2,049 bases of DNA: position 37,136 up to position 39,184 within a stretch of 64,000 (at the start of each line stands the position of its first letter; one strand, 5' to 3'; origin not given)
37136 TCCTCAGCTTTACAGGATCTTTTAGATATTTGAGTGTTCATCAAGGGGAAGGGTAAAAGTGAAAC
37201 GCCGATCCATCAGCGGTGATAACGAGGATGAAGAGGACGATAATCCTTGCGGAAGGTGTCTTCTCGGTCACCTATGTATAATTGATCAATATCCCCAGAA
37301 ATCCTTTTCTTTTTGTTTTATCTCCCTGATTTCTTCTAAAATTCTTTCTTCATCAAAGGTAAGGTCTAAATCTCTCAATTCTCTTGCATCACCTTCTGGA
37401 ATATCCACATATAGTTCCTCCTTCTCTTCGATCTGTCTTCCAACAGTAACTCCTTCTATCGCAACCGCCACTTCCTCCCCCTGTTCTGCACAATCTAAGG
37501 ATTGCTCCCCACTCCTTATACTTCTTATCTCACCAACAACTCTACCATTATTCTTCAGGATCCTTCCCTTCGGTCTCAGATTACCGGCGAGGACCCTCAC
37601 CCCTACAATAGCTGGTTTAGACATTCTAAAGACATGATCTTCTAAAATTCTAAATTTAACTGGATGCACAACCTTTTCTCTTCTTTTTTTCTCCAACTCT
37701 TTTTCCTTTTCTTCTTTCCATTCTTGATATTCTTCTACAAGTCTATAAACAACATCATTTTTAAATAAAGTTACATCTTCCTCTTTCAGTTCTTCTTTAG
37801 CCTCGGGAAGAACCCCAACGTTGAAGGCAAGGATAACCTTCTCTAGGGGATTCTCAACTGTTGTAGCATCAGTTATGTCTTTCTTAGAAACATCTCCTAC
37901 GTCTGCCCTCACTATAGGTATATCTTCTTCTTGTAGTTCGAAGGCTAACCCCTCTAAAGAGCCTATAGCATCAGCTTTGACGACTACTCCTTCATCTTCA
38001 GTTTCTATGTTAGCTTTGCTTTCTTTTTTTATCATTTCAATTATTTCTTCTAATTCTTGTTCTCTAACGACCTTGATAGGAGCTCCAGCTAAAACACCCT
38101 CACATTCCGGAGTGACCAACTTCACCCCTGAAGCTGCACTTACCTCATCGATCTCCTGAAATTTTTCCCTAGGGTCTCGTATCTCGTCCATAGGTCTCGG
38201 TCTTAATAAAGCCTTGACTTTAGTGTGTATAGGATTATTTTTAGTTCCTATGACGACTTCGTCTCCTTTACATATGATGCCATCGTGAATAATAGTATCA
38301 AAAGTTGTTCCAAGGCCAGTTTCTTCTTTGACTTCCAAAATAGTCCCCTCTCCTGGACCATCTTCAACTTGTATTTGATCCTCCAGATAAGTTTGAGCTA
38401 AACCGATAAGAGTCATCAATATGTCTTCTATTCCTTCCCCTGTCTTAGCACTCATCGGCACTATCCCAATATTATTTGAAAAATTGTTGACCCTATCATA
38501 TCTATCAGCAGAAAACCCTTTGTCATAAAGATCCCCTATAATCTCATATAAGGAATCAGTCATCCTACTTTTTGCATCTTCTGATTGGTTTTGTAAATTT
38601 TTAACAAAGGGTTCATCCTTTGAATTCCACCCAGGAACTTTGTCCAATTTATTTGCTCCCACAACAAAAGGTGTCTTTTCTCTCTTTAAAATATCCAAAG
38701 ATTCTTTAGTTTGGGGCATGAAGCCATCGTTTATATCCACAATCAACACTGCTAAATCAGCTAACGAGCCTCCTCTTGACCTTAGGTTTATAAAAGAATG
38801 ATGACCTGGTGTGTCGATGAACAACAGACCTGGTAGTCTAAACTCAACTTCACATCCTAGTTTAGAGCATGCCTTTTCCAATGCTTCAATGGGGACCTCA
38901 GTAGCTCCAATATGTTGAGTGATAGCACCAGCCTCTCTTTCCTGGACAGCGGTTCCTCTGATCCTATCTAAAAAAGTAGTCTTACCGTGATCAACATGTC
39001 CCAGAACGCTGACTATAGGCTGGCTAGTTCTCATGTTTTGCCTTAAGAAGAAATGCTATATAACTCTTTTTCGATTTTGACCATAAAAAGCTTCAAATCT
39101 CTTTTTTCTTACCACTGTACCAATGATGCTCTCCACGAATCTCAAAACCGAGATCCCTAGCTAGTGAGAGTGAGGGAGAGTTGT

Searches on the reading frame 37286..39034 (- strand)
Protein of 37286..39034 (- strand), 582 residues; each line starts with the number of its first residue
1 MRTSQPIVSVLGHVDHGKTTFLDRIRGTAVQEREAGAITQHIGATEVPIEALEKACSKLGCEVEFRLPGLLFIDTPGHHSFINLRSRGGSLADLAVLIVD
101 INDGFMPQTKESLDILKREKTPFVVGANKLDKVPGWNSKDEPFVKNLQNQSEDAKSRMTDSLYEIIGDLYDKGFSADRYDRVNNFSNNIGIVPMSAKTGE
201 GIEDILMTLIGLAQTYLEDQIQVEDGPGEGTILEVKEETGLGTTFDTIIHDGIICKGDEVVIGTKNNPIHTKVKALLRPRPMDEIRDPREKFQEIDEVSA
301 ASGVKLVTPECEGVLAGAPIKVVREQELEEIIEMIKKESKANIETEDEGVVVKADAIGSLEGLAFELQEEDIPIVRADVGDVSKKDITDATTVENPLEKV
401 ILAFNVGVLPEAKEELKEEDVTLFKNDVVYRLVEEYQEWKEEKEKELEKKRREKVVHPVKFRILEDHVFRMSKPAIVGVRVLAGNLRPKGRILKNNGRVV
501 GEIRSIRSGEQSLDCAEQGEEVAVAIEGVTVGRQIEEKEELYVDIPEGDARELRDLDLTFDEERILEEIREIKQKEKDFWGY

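Call 88: list_cluster_members(proteins=[window:37286-39034:-, window:40425-41663:+, window:47853-49613:-, window:49660-51588:-, window:34559-35806:+, window:35803-36999:-, window:17762-18997:-, window:9803-12058:-, window:46837-47841:+, window:25760-26650:+])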
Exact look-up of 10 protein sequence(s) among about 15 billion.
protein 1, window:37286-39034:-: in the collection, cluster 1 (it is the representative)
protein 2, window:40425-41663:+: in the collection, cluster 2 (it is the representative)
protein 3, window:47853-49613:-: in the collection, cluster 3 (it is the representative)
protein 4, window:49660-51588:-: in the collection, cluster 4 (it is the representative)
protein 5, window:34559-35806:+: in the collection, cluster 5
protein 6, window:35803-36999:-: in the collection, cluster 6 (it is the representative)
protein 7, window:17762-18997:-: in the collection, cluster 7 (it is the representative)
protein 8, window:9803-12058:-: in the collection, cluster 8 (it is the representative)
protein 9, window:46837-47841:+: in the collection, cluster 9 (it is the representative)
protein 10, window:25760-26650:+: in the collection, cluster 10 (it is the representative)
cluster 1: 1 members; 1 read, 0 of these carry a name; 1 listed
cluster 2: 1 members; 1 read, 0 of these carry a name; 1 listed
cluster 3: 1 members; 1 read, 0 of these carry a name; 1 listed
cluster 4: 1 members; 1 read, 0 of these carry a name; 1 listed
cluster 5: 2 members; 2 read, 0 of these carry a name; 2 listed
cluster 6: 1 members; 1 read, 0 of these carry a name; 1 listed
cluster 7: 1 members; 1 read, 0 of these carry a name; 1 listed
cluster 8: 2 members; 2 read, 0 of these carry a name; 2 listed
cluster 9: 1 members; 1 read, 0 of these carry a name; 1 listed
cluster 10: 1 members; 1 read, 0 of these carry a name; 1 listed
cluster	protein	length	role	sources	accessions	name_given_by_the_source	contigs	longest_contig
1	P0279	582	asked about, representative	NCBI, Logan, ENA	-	-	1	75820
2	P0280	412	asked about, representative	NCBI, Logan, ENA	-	-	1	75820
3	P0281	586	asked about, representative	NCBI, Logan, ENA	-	-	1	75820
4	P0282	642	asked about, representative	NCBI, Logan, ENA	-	-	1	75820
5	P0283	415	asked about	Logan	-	-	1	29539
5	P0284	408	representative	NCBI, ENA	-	-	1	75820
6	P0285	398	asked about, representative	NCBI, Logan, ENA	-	-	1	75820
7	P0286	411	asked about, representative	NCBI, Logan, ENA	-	-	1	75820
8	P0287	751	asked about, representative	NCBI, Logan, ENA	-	-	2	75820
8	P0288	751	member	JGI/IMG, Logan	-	-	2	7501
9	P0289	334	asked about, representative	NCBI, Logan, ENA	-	-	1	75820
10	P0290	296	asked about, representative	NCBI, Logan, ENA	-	-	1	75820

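Call 89: search_protein_families(library=pfam, proteins=[window:37286-39034:-], max_evalue=0.00001)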
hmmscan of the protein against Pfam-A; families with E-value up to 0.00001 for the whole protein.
window:37286-39034:- (582 aa): 5 families
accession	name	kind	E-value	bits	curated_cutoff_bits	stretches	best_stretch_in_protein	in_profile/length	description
PF00009.33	GTP_EFTU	-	3.8e-33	115.1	26.5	1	7-213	5-186/188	Elongation factor Tu GTP binding domain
PF14578.12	GTP_EFTU_D4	-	3.1e-27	94.7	23.8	1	458-542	2-86/86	Elongation factor Tu domain 4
PF11987.13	IF-2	-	6.3e-19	68.5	27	1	327-436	11-116/117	Translation-initiation factor 2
PF03144.31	GTP_EFTU_D2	-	5.2e-08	33.6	30.3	0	242-307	1-61/73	Elongation factor Tu domain 2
PF01926.29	MMR_HSR1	-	1.8e-07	31.7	21.9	1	8-129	2-113/113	50S ribosome-binding GTPase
